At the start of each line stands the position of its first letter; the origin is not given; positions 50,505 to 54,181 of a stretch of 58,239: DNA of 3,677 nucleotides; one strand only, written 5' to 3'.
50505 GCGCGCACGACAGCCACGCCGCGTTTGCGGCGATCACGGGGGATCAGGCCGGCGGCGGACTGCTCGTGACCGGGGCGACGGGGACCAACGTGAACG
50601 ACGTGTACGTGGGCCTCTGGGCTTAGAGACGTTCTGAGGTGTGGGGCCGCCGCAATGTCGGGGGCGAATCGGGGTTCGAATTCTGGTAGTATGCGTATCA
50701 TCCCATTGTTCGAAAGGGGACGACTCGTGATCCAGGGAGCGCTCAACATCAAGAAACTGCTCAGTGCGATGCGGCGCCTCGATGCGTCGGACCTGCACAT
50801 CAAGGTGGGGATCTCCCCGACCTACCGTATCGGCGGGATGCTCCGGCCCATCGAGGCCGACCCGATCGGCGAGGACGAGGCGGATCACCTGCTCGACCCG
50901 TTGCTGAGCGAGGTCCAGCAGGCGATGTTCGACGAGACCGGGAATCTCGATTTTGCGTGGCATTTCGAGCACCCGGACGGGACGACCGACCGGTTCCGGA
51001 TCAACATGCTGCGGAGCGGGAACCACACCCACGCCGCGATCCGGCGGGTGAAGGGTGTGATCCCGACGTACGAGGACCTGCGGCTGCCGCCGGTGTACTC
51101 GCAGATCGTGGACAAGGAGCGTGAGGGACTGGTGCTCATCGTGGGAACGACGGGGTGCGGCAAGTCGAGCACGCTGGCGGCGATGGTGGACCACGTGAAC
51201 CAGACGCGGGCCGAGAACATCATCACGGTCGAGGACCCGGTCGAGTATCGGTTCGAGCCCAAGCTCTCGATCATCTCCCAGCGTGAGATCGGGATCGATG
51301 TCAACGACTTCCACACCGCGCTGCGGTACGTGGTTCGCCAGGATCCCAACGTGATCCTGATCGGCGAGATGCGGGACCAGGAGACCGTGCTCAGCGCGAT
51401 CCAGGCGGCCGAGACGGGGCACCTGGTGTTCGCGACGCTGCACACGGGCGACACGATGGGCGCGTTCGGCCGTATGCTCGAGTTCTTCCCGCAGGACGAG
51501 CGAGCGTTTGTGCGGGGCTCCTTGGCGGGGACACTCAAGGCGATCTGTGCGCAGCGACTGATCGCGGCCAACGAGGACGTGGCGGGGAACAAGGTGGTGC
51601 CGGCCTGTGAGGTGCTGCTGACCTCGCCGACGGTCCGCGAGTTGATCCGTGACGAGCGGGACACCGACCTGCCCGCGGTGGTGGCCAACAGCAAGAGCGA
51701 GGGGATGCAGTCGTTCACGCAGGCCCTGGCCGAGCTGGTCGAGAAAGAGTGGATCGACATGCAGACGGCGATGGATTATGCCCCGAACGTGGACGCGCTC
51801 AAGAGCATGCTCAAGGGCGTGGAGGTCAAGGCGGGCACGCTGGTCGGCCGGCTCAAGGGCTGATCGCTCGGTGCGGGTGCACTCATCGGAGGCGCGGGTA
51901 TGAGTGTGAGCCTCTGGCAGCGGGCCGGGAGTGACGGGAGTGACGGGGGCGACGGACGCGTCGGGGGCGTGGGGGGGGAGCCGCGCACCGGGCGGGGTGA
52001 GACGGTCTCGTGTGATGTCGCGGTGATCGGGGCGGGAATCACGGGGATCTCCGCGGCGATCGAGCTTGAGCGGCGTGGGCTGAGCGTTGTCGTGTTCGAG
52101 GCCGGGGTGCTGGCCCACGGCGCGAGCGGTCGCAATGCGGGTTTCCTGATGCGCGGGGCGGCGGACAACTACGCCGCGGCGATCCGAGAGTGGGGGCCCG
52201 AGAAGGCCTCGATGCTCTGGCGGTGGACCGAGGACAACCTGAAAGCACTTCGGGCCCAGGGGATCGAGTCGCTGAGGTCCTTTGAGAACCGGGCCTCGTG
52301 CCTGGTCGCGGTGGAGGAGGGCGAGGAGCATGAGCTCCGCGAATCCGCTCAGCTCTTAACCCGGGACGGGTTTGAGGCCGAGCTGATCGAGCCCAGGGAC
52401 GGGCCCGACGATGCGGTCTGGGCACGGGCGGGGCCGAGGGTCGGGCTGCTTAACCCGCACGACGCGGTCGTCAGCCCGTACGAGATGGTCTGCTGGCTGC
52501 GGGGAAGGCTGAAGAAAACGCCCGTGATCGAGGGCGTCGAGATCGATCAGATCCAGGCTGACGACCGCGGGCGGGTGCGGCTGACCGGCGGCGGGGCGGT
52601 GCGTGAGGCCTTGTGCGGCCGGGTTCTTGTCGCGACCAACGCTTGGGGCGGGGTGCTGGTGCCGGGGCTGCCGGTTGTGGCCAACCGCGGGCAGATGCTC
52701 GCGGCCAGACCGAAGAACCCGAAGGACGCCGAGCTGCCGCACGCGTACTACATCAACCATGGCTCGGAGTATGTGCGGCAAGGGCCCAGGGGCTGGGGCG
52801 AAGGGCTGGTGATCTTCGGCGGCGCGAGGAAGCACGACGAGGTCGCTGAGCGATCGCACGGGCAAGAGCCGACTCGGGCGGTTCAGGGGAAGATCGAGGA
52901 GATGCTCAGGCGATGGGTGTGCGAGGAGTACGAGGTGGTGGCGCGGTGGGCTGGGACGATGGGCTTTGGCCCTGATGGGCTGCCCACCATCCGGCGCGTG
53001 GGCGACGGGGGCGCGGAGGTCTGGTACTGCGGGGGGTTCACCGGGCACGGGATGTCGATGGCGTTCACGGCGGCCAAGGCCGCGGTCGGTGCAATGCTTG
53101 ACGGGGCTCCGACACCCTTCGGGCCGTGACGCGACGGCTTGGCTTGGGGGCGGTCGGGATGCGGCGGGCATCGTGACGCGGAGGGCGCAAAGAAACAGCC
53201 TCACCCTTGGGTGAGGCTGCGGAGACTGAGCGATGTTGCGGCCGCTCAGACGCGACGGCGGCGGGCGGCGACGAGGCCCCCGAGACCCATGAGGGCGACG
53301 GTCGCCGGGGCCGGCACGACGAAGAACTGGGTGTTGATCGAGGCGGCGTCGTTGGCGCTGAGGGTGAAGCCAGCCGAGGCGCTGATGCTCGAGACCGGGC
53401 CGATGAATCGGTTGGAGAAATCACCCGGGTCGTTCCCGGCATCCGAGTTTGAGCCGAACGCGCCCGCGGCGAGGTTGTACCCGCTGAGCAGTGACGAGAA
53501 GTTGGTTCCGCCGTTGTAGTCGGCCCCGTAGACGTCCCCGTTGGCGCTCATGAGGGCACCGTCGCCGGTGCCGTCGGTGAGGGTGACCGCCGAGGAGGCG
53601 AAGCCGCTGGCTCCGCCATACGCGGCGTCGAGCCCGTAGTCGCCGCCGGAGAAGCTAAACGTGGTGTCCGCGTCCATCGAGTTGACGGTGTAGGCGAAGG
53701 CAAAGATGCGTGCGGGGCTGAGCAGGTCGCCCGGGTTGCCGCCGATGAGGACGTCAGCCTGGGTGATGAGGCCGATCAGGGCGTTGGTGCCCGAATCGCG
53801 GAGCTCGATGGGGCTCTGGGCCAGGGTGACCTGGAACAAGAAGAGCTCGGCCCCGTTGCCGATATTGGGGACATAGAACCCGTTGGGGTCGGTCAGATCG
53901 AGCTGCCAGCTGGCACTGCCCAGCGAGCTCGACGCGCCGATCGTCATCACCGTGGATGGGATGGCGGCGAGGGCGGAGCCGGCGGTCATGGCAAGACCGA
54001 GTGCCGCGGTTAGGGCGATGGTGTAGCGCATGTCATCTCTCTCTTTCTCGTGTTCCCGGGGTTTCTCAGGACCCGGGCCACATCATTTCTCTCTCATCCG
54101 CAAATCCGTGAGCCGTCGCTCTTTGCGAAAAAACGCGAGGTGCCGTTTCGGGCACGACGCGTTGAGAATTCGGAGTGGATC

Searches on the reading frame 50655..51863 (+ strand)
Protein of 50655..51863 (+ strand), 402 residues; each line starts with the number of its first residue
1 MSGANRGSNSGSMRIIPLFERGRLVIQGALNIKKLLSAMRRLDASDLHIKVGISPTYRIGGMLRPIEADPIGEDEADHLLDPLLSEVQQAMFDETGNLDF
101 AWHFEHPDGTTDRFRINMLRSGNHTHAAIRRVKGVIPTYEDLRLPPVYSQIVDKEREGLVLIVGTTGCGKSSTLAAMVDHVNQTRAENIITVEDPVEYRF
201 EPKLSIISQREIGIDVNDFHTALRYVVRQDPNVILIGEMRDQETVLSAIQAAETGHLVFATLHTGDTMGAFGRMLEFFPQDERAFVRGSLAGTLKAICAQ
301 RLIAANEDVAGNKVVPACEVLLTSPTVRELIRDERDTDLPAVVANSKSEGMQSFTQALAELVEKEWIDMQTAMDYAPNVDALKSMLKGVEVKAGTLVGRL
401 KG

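Call 13: search_protein_families(library=pfam, proteins=[window:50655-51863:+], max_evalue=0.001)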
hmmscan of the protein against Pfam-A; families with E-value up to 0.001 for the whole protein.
window:50655-51863:+ (402 aa): 1 family
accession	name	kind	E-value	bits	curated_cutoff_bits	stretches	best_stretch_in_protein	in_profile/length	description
PF00437.27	T2SSE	-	7e-42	143.8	24.9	1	113-304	93-279/370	Type II/IV secretion system protein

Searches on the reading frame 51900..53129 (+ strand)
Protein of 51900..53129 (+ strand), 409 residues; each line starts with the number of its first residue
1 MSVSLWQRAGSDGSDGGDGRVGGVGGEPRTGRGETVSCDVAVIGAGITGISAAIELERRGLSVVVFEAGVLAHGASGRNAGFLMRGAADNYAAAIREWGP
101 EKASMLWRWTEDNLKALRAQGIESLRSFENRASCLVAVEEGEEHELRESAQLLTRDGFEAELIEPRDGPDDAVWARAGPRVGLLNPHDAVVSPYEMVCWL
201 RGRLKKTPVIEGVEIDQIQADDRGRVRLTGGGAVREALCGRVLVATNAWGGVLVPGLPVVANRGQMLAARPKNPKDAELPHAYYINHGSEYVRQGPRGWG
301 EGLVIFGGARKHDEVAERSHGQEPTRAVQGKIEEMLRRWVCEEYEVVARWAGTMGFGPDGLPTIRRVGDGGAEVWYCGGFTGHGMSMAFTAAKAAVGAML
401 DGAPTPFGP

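Call 13: search_protein_families(library=pfam, proteins=[window:51900-53129:+], max_evalue=0.001)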
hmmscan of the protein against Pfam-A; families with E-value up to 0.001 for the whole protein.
window:51900-53129:+ (409 aa): 8 families
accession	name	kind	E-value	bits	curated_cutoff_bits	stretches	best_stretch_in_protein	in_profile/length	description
PF01266.30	DAO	-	1.6e-46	159.9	27.9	1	39-395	1-350/353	FAD dependent oxidoreductase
PF13450.12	NAD_binding_8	-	2.6e-07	31.3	21.9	1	42-69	1-28/68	NAD(P)-binding Rossmann-like domain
PF00890.30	FAD_binding_2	-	2.1e-05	24.4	20.4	1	39-77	1-39/414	FAD binding domain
PF07992.20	Pyr_redox_2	-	3.3e-05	23.9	26.1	1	39-72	2-36/291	Pyridine nucleotide-disulphide oxidoreductase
PF12831.13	FAD_oxidored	-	7.4e-05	22.7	27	1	39-70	1-32/416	FAD dependent oxidoreductase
PF01946.23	Thi4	-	0.00028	20.7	26.2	1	36-74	16-55/235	Thi4 family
PF01494.25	FAD_binding_3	-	0.00063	19.5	22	0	38-67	2-31/349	FAD binding domain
PF00070.33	Pyr_redox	-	0.00093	20.1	22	0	40-68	2-30/82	Pyridine nucleotide-disulphide oxidoreductase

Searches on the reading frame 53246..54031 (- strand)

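Call 13: search_protein_families(library=pfam, proteins=[window:53246-54031:-], max_evalue=0.001)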
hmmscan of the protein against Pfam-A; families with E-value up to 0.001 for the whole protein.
window:53246-54031:- (261 aa): 1 family
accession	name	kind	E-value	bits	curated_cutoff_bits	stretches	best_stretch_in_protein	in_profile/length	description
PF07589.16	PEP-CTERM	-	0.00062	20.2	20.7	1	239-260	2-24/24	PEP-CTERM motif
